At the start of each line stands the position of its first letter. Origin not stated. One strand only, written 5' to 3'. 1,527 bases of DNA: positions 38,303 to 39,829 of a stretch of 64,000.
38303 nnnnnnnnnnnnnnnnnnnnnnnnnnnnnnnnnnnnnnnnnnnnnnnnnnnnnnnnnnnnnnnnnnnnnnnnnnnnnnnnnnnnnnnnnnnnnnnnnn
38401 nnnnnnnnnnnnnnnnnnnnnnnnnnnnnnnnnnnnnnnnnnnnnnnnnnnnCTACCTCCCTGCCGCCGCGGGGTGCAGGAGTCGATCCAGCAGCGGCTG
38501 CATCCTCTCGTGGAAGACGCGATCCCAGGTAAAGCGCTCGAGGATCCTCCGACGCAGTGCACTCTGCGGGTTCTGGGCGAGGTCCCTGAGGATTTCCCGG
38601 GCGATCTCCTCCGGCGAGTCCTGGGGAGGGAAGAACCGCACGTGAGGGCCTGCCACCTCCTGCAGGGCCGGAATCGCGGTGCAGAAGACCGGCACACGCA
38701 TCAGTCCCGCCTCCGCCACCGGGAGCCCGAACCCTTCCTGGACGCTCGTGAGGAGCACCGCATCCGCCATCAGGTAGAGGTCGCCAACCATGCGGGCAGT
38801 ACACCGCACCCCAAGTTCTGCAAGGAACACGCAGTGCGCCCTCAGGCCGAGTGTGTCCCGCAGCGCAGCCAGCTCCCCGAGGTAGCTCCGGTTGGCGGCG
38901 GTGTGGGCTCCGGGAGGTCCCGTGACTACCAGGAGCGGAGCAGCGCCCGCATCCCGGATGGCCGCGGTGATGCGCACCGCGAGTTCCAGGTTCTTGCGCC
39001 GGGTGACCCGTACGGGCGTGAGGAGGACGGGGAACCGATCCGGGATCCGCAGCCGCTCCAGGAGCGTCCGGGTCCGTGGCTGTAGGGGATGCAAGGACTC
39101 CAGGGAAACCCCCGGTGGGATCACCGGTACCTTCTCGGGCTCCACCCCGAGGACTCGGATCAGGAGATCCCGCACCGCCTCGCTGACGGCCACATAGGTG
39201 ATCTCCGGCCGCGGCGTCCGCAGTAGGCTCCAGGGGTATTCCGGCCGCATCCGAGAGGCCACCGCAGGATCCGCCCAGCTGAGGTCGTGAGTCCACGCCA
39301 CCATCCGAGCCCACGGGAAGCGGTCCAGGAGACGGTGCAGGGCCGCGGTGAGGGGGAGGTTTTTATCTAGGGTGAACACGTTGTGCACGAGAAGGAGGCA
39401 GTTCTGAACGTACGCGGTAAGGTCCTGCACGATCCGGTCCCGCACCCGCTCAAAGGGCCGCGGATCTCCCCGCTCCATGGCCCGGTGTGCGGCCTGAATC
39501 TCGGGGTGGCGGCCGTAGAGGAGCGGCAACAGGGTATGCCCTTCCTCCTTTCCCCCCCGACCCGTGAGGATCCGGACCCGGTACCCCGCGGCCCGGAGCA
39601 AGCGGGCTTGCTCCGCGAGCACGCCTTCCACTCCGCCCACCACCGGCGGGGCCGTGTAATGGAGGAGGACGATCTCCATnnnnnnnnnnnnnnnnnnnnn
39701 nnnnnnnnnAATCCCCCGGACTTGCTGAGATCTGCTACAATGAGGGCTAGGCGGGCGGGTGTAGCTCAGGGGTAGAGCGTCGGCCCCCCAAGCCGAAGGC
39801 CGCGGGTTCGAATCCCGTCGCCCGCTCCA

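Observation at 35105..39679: Tightly coupled operon GT4 - MBL-fold hydrolase - GT81-like (GpgS/MpgS homologue) - glycerate kinase: candidate undescribed glycosyl-glycerate solute pathway with a non-canonical phosphatase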

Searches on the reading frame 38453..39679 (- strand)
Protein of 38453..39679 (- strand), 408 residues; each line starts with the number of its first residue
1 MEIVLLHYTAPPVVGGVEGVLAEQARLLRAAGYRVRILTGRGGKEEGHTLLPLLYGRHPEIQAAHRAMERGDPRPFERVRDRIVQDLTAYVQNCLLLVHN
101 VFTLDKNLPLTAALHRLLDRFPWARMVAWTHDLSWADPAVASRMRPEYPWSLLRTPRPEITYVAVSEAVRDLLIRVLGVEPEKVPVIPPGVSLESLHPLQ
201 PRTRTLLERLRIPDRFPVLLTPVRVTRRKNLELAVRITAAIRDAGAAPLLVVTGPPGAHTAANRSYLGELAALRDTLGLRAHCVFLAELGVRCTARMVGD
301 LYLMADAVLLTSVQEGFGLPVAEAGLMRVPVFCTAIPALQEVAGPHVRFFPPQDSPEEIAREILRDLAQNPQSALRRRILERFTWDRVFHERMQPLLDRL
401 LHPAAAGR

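Call 3: search_protein_families(library=pfam, proteins=[window:38453-39679:-], max_evalue=0.01)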
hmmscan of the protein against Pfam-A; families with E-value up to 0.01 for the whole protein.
window:38453-39679:- (408 aa): 5 families
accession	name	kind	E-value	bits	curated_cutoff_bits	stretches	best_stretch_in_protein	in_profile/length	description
PF00534.26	Glycos_transf_1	-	4.3e-15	56.1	26.4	1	208-370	7-159/172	Glycosyl transferases group 1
PF13692.12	Glyco_trans_1_4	-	9.1e-12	45.9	27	1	219-365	4-138/142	Glycosyl transferases group 1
PF13439.12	Glyco_transf_4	-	6.3e-11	43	28.5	1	14-194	1-169/170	Glycosyltransferase Family 4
PF20706.3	GT4-conflict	-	6.1e-07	29.2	26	1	164-335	152-312/385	Family 4 Glycosyltransferase in conflict systems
PF13579.12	Glyco_trans_4_4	-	0.00026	21.8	29.7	1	15-190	1-158/158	Glycosyl transferase 4-like domain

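Call 5: search_protein_families(library=ncbifam, proteins=[window:38453-39679:-], max_evalue=0.01)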
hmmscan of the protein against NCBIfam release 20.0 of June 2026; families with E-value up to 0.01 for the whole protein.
window:38453-39679:- (408 aa): 14 families
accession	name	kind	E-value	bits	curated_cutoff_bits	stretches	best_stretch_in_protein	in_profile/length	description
TIGR04047.1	MSMEG_0565_glyc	hypoth_equivalog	1.2e-14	54.3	259.85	1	161-390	141-365/373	MSMEG_0565 family glycosyltransferase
TIGR03449.1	mycothiol_MshA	equivalog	6.2e-11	41.8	462.5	1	166-340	173-339/406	D-inositol-3-phosphate glycosyltransferase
NF053787.1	GlcN_PG_synth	equivalog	6.6e-11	41.6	480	1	293-393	250-353/361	N-acetylglucosaminyl phosphatidylglycerol synthase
NF038255.1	exopoly_VpsD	equivalog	6.7e-10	38.4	300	1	219-391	206-371/381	VpsD family glycosyltransferase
NF041876.1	EPS_EpsE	equivalog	3.6e-09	36.4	400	1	175-382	178-373/389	exopolysaccharide biosynthesis GT4 family glycosyltransferase EpsE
NF041101.1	manno_glu_gly_synth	equivalog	2.2e-08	33.3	640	1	78-242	84-250/431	mannosylglucosylglycerate synthase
TIGR03088.1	stp2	hypoth_equivalog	1.2e-07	31.1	409.05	1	156-389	133-363/374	TIGR03088 family PEP-CTERM/XrtA system glycosyltransferase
TIGR02149.1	glgA_Coryne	subfamily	8.4e-07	28.4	302.4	1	163-389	149-380/391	glycogen synthase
TIGR03999.1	thiol_BshA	equivalog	9.3e-07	28.1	273.7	1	164-364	150-333/375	N-acetyl-alpha-D-glucosaminyl L-malate synthase BshA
NF038229.1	Glyco4_Geo_Pelo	equivalog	9.5e-06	24.8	400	1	164-338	115-271/338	GPMC system family 4 glycosyltransferase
NF038295.1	EPS_HpsP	equivalog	1.1e-05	24.6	550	1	186-354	180-338/388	hormogonium polysaccharide biosynthesis glycosyltransferase HpsP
NF047684.1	TeichurnBiosyTuaC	equivalog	1.4e-05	24.2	550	1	292-370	277-355/391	teichuronic acid biosynthesis protein TuaC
NF041010.1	glycosy_Agl16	equivalog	0.0022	16.9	575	1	162-340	137-290/352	glycosylation protein Agl16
TIGR02472.1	sucr_P_syn_N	equivalog_domain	0.0028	16.5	576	1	179-238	206-270/439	sucrose-phosphate synthase, putative, glycosyltransferase domain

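Call 42: search_solved_structures(query=window:38453-39679:-, max_evalue=0.001)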
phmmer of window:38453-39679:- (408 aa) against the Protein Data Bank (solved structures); distinct sequences matched with E-value up to 0.001: 5.
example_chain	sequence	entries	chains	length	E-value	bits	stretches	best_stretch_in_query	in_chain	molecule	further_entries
6kih_A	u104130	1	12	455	1.9e-05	27.4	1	183-389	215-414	Tll1590 protein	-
3c4q_A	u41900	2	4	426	0.00017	24.3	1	160-339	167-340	Predicted glycosyltransferases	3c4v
3c48_A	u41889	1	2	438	0.00018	24.3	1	160-339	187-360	Predicted glycosyltransferases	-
7mi0_A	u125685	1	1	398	0.00018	24.2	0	162-393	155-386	Glycosyltransferase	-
7qsg_A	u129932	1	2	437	0.00024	23.8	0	301-390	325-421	D-inositol 3-phosphate glycosyltransferase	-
